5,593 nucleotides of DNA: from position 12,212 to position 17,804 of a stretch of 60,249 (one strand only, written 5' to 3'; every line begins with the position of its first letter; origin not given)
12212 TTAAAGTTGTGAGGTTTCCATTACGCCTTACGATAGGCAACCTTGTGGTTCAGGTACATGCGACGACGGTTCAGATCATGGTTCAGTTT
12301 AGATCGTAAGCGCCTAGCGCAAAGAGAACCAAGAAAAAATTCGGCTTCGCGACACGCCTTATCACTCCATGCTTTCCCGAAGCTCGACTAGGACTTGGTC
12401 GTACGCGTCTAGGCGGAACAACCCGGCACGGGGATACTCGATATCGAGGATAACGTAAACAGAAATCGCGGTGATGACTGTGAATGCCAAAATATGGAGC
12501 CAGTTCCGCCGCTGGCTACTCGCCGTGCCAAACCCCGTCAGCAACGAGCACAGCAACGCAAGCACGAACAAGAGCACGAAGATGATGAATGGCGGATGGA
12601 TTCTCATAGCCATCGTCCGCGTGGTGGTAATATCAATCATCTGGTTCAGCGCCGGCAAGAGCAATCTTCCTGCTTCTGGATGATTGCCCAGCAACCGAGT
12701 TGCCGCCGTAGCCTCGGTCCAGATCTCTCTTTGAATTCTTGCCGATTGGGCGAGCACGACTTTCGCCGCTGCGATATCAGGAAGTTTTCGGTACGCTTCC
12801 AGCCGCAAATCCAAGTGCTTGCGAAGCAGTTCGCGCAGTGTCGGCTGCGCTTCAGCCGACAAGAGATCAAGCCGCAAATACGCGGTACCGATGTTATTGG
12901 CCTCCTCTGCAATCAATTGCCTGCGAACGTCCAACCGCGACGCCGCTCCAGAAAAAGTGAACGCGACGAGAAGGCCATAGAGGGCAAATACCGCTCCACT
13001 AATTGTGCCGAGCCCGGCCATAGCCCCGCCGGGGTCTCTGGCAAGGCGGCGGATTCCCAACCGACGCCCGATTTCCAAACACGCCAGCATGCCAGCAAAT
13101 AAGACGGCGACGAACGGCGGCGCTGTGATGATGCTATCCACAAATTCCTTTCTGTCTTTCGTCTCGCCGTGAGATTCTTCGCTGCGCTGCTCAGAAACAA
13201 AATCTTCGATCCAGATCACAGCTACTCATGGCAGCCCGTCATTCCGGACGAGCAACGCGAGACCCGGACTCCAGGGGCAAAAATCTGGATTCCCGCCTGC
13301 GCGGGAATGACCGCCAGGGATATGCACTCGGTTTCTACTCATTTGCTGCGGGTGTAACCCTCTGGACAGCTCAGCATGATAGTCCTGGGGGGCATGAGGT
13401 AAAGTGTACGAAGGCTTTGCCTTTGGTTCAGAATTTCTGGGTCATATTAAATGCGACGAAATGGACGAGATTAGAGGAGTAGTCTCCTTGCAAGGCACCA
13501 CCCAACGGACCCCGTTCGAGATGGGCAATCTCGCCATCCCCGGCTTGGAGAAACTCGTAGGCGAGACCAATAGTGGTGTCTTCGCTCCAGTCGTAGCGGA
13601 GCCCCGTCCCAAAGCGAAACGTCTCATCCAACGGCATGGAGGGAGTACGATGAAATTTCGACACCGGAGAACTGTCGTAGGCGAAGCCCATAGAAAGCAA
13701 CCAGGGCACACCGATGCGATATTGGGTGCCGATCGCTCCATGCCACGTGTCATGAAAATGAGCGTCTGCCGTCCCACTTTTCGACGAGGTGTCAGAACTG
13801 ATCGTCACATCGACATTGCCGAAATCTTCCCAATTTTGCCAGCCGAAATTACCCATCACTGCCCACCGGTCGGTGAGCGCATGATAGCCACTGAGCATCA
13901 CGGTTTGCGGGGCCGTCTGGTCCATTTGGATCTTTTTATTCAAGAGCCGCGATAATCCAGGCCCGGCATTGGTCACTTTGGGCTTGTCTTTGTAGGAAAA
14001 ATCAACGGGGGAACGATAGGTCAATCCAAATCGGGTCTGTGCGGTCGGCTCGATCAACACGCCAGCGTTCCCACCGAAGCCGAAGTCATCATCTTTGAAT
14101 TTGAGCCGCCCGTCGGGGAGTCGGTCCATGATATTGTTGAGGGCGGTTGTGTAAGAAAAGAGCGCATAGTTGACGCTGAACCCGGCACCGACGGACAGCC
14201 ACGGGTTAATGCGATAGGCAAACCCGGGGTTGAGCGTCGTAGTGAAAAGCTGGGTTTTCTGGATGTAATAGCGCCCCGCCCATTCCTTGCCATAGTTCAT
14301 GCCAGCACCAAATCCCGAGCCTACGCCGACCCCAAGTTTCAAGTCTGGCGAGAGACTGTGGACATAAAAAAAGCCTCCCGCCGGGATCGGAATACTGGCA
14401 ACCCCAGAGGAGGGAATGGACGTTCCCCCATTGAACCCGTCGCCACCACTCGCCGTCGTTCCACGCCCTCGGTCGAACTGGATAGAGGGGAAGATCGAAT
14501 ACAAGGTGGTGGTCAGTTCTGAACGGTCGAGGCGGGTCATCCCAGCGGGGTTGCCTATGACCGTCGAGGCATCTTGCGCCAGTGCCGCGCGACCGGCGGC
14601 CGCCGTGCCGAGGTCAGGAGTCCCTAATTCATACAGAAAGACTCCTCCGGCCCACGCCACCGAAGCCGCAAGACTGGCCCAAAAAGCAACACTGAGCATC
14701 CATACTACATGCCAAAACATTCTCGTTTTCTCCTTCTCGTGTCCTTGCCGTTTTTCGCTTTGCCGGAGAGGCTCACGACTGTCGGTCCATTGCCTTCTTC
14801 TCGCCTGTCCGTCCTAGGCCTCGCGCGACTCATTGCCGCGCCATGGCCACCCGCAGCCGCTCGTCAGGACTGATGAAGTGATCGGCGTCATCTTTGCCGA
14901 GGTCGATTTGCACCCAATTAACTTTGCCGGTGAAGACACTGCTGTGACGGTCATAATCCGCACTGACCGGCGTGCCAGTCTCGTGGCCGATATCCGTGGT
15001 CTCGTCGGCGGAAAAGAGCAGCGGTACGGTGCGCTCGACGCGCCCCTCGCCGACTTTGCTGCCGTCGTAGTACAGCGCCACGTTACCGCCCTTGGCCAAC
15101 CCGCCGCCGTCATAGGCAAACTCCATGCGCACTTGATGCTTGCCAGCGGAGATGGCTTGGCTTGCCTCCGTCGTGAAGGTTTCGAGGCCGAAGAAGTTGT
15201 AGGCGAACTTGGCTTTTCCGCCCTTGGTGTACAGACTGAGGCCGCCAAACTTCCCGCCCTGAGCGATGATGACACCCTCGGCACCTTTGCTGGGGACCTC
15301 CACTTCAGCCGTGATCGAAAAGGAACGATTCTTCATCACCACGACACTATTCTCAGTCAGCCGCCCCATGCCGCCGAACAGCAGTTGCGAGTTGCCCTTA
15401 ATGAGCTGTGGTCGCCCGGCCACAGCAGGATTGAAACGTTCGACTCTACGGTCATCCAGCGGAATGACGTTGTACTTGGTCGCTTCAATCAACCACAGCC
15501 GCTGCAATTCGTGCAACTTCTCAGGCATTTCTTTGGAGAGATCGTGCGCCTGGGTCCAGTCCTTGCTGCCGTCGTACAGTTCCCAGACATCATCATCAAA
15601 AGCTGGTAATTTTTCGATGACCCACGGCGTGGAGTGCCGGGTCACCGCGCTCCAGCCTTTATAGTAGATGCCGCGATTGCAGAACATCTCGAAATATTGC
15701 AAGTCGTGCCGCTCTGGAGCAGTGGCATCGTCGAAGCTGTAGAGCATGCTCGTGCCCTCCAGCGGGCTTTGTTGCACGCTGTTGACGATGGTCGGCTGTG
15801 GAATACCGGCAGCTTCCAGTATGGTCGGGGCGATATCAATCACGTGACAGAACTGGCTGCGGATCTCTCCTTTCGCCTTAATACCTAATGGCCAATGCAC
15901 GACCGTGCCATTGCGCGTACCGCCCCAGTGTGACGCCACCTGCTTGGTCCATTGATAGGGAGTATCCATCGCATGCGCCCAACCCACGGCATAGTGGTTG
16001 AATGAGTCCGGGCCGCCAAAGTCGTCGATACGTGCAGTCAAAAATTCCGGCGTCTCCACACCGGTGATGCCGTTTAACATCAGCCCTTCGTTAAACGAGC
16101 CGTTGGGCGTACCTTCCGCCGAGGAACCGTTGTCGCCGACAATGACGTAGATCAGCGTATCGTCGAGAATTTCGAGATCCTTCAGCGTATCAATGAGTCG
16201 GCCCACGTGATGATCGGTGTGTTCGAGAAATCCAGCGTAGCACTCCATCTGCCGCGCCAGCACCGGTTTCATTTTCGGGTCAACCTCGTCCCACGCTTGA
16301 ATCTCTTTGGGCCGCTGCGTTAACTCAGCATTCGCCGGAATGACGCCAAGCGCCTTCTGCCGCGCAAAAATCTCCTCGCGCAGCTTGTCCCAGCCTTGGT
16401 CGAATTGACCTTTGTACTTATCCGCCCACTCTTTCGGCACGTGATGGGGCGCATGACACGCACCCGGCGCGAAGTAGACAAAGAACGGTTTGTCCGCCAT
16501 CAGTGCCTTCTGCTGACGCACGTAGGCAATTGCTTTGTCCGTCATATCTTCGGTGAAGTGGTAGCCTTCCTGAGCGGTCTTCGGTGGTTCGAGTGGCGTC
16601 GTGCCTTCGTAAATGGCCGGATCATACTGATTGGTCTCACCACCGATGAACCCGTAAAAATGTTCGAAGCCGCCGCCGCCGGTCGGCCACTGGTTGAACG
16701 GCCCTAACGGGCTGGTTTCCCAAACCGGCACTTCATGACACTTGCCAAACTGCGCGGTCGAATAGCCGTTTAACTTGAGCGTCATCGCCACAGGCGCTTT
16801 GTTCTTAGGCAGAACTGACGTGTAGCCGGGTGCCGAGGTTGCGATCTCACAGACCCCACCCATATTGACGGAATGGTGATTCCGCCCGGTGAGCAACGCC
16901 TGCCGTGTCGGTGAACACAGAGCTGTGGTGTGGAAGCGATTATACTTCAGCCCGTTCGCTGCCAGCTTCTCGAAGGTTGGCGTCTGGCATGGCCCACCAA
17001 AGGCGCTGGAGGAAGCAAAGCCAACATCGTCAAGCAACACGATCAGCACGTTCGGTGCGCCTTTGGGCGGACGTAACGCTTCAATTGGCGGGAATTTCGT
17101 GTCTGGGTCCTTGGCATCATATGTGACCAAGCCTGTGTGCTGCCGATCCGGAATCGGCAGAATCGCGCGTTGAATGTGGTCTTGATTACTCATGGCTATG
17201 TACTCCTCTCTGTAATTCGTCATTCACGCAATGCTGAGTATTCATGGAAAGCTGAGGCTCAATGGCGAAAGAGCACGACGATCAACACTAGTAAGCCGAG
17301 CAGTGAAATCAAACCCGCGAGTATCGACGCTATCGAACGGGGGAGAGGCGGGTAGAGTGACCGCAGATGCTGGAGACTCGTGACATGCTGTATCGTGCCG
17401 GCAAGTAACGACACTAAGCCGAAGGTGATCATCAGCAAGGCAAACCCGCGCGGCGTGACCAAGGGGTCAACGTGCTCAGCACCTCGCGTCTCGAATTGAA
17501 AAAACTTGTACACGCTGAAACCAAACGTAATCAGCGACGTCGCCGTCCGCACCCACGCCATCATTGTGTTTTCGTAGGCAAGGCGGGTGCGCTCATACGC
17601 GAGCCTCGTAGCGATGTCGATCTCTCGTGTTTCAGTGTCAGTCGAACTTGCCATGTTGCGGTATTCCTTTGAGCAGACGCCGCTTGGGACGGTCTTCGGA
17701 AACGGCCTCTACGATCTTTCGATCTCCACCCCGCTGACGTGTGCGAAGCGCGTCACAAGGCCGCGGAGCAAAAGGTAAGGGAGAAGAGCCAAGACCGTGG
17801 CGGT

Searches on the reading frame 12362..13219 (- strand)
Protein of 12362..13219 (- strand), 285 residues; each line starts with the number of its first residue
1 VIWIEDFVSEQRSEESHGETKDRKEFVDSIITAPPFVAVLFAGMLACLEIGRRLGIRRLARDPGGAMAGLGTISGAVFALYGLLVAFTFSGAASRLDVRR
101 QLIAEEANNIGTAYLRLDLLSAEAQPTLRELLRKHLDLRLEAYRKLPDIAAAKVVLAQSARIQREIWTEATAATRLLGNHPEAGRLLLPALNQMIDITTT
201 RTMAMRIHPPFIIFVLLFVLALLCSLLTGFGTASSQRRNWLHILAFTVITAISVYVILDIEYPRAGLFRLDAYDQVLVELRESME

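Call 9: search_protein_families(library=pfam, proteins=[window:12362-13219:-], max_evalue=0.01)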
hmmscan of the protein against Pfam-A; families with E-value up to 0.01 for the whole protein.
window:12362-13219:- (285 aa): 1 family
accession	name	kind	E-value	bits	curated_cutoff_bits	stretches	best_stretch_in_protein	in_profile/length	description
PF14023.12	Bestrophin-like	-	1.8e-13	51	32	1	70-269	30-226/232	Bestrophin-like domain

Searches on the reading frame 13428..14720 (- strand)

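Call 9: search_protein_families(library=pfam, proteins=[window:13428-14720:-], max_evalue=0.01)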
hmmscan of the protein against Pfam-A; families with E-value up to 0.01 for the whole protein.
window:13428-14720:- (430 aa): 3 families
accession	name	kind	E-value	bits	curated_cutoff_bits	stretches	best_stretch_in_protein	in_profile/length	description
PF03349.22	Toluene_X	-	1.7e-70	238.1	29.7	1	16-430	2-421/421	Outer membrane protein transport protein (OMPP1/FadL/TodX)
PF13505.12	OMP_b-brl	-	2e-06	28.5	28.7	1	129-252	50-167/175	Outer membrane protein beta-barrel domain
PF10677.15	DUF2490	-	0.0012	19.1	29.8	0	145-183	21-59/186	Protein of unknown function (DUF2490)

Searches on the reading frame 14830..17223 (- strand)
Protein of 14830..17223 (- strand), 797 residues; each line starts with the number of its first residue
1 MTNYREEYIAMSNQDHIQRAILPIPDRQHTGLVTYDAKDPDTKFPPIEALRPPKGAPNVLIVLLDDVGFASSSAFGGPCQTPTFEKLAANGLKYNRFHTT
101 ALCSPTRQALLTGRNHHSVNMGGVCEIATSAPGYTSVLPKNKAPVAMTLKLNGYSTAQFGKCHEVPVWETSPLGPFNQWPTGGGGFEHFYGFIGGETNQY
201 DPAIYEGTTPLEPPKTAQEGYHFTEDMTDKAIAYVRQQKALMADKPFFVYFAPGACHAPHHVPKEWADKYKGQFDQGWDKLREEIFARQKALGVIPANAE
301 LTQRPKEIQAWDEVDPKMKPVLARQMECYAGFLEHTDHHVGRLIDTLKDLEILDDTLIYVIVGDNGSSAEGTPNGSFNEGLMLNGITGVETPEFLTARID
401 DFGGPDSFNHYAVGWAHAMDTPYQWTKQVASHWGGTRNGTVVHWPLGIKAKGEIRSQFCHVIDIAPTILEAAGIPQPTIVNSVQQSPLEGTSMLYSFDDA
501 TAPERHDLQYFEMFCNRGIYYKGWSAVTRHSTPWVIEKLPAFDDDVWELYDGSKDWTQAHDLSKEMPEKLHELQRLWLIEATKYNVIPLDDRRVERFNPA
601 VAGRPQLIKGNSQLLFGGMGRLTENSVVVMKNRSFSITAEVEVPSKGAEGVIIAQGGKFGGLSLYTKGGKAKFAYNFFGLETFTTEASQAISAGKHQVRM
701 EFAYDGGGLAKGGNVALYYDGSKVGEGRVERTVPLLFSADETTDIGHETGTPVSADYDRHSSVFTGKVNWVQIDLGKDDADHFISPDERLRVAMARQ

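Call 30: search_protein_families(library=ncbifam, proteins=[window:14830-17223:-], max_evalue=0.01)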
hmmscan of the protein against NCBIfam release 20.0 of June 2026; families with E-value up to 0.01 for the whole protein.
window:14830-17223:- (797 aa): 4 families
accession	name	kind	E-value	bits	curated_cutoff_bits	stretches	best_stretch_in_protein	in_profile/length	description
NF010322.0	PRK13759.1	equivalog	9.2e-21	73.9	481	2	56-166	6-109/486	arylsulfatase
NF045661.1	HdlasePehA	equivalog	9.2e-15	54.2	900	2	224-365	183-319/506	phosphoric/sulfuric ester hydrolase PehA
TIGR03417.1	chol_sulfatase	equivalog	1.9e-11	43.5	433.45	1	57-163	3-102/500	choline-sulfatase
NF052527.1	Mn_arylsulf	exception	8.3e-11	41.5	850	2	214-366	170-303/479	manganese-dependent arylsulfatase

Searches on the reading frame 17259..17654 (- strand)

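Call 30: search_protein_families(library=ncbifam, proteins=[window:17259-17654:-], max_evalue=0.01)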
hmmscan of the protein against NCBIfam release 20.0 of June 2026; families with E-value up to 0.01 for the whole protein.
window:17259-17654:- (131 aa): 0 families

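Call 63: search_protein_families(library=pfam, proteins=[window:17259-17654:-], max_evalue=0.001)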
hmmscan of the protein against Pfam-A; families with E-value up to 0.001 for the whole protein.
window:17259-17654:- (131 aa): 1 family
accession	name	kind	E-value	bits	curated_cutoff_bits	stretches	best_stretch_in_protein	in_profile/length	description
PF02656.20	DUF202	-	8.1e-12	45.9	23.4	1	22-93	1-65/68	Domain of unknown function (DUF202)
